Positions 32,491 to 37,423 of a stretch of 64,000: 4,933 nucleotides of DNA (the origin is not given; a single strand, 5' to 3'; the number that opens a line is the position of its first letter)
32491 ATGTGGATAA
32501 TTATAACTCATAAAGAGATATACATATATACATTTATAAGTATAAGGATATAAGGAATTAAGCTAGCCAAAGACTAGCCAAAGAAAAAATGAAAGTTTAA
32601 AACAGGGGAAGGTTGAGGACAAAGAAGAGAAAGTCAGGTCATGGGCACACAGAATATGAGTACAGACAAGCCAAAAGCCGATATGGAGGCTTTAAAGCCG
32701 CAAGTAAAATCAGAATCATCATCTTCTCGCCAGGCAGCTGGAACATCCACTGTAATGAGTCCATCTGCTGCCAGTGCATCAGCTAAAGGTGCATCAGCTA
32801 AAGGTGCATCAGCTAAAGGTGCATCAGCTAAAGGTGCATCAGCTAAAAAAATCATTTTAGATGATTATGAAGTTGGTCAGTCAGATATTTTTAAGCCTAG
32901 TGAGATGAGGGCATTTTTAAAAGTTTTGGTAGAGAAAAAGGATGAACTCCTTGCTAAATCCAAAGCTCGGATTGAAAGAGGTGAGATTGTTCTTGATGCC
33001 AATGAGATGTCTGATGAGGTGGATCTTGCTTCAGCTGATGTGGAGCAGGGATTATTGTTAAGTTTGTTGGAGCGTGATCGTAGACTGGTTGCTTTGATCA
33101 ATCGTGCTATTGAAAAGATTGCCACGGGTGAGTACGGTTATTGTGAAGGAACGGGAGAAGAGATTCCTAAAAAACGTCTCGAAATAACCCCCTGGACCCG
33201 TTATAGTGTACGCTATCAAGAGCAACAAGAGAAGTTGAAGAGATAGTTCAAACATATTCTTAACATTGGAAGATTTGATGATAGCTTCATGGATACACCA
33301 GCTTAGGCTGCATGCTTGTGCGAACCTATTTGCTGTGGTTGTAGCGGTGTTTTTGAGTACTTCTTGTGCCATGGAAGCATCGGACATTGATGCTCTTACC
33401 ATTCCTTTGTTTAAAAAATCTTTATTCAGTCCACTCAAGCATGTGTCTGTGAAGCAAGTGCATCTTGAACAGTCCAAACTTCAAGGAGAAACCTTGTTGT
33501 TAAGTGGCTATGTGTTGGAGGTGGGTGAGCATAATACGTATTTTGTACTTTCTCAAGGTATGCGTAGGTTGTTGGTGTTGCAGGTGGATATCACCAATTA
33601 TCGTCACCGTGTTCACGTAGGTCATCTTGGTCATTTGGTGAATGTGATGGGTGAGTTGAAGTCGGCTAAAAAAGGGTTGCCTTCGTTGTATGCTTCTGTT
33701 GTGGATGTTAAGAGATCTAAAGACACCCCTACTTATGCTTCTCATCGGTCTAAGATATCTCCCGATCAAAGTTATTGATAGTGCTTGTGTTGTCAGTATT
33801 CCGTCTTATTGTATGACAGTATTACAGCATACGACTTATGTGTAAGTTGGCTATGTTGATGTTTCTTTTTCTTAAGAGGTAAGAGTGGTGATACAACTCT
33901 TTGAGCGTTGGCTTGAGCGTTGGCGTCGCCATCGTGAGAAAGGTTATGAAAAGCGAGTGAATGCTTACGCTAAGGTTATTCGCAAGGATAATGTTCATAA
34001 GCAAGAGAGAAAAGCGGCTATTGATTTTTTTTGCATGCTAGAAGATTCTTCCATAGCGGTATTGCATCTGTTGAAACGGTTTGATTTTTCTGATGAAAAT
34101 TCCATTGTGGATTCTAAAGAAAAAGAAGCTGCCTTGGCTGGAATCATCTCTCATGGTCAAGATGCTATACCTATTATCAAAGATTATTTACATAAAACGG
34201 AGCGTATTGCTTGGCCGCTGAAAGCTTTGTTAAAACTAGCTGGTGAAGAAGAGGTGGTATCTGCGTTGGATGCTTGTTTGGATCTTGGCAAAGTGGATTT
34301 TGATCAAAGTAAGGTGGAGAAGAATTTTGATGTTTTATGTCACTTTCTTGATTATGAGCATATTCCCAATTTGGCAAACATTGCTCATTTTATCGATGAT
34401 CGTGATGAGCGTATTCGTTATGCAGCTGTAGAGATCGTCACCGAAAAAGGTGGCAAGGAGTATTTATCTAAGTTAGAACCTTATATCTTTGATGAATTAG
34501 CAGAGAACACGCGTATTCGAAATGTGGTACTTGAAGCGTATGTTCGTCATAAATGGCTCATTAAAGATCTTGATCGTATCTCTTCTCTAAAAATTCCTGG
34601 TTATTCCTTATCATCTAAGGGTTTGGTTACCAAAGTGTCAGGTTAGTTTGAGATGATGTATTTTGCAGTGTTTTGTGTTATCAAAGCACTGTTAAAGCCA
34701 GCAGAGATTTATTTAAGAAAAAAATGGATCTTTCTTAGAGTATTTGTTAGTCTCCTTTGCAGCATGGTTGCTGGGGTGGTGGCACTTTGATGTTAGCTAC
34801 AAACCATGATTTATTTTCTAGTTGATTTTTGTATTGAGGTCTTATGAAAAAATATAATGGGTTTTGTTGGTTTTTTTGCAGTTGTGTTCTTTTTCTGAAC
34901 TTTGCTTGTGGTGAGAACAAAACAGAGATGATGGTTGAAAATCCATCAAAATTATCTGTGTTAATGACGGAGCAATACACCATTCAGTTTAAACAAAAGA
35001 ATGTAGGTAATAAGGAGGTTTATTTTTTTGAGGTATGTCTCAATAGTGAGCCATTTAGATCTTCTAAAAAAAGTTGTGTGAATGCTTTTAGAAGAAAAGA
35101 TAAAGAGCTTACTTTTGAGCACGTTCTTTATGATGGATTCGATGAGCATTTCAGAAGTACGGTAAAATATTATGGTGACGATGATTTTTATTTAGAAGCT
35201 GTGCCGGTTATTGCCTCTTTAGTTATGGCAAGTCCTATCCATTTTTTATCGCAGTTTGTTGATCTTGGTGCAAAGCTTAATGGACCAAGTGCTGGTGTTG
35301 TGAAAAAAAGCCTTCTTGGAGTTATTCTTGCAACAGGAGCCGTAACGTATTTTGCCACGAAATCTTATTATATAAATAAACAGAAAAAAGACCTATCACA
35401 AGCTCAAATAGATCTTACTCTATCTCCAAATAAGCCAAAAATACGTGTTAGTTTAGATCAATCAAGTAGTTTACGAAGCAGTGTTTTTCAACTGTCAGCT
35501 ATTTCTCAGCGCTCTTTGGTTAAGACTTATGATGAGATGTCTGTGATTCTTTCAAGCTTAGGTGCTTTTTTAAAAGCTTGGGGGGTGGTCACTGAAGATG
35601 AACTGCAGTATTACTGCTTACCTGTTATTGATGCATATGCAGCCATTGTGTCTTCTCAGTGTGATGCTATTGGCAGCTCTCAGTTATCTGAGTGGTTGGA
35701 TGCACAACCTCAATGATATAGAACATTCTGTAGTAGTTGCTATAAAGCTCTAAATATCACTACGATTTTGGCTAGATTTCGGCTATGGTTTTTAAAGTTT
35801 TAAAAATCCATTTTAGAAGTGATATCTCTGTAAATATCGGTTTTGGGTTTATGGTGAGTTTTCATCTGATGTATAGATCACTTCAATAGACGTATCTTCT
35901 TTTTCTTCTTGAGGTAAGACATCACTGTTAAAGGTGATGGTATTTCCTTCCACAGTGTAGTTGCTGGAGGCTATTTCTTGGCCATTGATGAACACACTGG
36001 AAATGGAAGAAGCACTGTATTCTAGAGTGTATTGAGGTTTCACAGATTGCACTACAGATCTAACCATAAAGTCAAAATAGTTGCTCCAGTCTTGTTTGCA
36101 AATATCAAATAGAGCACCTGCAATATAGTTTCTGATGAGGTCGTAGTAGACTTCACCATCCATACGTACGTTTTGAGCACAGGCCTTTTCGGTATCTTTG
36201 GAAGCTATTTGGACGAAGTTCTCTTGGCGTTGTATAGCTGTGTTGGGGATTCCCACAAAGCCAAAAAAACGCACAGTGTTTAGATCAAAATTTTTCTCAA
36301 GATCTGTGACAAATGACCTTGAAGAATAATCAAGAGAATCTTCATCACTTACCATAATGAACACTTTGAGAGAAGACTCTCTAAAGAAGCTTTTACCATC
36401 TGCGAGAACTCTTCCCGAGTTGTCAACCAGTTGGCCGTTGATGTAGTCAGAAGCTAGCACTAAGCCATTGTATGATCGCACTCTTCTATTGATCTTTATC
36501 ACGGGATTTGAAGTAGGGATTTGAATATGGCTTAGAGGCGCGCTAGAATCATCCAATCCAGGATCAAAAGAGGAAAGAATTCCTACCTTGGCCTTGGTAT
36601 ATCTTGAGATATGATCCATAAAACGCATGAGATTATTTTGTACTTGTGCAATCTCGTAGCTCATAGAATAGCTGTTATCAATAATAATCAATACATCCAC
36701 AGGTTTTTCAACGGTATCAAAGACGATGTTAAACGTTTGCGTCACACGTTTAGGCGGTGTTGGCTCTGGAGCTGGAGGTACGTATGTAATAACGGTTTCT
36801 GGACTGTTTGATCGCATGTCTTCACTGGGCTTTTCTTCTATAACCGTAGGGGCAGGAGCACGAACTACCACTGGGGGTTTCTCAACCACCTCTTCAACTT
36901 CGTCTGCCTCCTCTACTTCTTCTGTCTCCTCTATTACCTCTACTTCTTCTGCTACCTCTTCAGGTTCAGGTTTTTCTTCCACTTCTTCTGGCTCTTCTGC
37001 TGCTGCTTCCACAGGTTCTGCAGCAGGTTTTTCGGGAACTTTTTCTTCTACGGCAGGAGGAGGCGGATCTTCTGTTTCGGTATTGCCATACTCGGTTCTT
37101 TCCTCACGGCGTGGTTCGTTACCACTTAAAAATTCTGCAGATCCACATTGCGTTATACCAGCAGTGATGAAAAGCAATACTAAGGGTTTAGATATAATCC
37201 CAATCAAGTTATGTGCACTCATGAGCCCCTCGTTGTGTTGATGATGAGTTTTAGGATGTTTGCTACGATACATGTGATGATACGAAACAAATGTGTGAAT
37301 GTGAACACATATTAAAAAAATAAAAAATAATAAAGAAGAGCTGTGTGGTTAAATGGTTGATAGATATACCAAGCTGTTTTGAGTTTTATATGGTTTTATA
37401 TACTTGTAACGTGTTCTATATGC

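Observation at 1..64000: Pervasive locus-unique short tandem direct repeats in spacers; repeats inside genes all have 3n unit lengths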

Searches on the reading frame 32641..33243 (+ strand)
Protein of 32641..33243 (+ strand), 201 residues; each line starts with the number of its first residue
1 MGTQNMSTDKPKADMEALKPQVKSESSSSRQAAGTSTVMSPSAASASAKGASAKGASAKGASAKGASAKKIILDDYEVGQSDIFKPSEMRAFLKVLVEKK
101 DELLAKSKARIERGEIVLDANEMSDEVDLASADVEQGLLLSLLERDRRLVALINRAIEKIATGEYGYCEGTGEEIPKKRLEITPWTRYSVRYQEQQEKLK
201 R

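Call 45: find_homologous_proteins(query=window:32641-33243:+, max_evalue=1e-10)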
Query window:32641-33243:+ (201 aa): 67 proteins with E <= 1e-10 among 510 candidates.
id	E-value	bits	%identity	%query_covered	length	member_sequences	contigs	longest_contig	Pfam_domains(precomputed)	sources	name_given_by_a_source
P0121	3.6e-101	354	93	100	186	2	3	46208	PF21157.3,PF01258.24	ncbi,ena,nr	ncbi:MAG: TraR/DksA family transcriptional regulator [Proteobacteria bacterium]|nr:TraR/DksA family 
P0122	7.6e-46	174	65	64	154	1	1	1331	PF21157.3,PF01258.24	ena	-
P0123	1.8e-45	173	60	71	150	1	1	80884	PF21157.3,PF01258.24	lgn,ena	-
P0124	1.5e-44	170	63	64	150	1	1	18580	PF21157.3,PF01258.24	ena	-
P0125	2.5e-44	169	63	64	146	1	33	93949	PF21157.3,PF01258.24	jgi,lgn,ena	-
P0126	1.3e-43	167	60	64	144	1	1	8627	PF21157.3,PF01258.24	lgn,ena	-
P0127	1.4e-43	167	62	64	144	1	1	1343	PF21157.3,PF01258.24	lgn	-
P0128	8.5e-43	164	59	64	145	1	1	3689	PF21157.3,PF01258.24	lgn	-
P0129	1.4e-42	164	59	64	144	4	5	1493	PF21157.3,PF01258.24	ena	-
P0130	1.5e-42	164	59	63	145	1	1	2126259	PF21157.3,PF01258.24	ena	-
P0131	7.9e-42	161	59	64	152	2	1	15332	PF21157.3,PF01258.24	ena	-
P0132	1.3e-41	161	60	62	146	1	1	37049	PF21157.3,PF01258.24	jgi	jgi:DnaK suppressor protein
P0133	2.6e-41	160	57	67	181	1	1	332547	PF21157.3,PF01258.24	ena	-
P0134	2.7e-41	160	59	62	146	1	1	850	PF21157.3,PF01258.24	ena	-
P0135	2.9e-41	159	57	64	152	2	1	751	PF21157.3,PF01258.24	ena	-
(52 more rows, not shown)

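Call 50: find_encoding_contigs(protein=P0130, flank=10000, max_places=2)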
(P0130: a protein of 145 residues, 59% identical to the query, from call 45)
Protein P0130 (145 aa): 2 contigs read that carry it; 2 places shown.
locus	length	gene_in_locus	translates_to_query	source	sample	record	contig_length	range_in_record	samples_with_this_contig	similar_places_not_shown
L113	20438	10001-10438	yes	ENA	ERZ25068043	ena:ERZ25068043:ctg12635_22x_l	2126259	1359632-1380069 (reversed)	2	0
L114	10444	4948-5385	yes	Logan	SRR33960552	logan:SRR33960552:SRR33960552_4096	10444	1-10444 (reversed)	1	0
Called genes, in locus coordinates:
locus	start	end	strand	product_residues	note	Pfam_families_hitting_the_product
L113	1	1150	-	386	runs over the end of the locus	-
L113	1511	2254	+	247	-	PF00072:Response_reg, PF07238:PilZ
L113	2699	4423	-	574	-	PF01921:tRNA-synt_1f, PF01406:tRNA-synt_1e (faint)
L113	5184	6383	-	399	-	-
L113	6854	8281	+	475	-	PF01678:DAP_epimerase (faint)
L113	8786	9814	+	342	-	PF01565:FAD_binding_4, PF02873:MurB_C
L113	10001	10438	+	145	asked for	PF21157:DksA_N (weak), PF01258:zf-dskA_traR (weak)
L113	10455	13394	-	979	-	PF00133:tRNA-synt_1, PF09334:tRNA-synt_1g (faint), PF13603:tRNA-synt_1_2 (weak), PF08264:Anticodon_1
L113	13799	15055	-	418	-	PF01464:SLT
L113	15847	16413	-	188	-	-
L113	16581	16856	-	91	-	-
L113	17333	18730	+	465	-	-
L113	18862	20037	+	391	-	PF00497:SBP_bac_3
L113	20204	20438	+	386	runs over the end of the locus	PF00528:BPD_transp_1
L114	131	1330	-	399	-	-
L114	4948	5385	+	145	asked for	PF21157:DksA_N (weak), PF01258:zf-dskA_traR (weak)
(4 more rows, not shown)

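Call 64: predict_structure(alignment_id=A1)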
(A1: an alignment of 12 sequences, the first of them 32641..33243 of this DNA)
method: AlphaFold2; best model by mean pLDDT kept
length: 201 residues; sequences in the alignment: 12
mean_pLDDT: 65.2   pTM: 0.50
mean pLDDT of the five models: 65.2, 62.6, 58.4, 57.2, 54.8
residues with pLDDT >= 90: 3; 70-90: 96; 50-70: 36; < 50: 66
segments of 3 or more residues with pLDDT < 50: 1-10, 12-67
pLDDT, mean of each block of 10 residues (from residue 1): 43 45 42 42 39 36 46 72 86 89 85 65 56 71 86 89 84 83 77 71 51
secondary structure, 60 per line:
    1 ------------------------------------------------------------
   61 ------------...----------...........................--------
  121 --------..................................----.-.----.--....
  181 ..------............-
elements in order: H86-112 H129-162 H177-182 H190-200

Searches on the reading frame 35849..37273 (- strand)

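Call 47: search_protein_families(library=pfam, proteins=[window:35849-37273:-], max_evalue=0.01)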
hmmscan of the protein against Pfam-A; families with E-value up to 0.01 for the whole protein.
window:35849-37273:- (474 aa): 1 family
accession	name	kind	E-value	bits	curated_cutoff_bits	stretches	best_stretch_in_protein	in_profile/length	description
PF07550.17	Shr-like_HID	-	4.7e-05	24.2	22.3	1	421-459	25-63/82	Heme-binding protein Shr-like, Hb-interacting domain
